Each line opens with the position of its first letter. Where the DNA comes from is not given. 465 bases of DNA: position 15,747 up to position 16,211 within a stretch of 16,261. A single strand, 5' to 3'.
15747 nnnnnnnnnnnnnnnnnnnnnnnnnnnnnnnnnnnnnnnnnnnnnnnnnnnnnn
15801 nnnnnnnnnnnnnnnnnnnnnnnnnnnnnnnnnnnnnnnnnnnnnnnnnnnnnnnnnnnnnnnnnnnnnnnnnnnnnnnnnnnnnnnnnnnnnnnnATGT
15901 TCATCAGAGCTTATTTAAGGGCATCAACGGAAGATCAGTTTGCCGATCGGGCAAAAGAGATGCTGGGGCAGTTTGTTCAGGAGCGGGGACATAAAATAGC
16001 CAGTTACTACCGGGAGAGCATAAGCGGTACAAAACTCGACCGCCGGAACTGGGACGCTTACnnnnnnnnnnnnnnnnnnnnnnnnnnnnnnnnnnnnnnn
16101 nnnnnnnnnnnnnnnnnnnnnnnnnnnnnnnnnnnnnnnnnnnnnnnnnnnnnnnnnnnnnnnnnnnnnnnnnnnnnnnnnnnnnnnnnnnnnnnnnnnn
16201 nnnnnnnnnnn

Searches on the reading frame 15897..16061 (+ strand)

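Call 39: search_protein_families(library=pfam, proteins=[window:15897-16061:+], max_evalue=0.01)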
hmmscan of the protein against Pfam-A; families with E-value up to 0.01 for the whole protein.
seq(55 aa): 1 family
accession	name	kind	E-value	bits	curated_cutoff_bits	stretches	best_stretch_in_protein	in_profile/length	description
PF00239.26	Resolvase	-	1.8e-06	28.5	23.3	1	5-53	3-53/145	Resolvase, N terminal domain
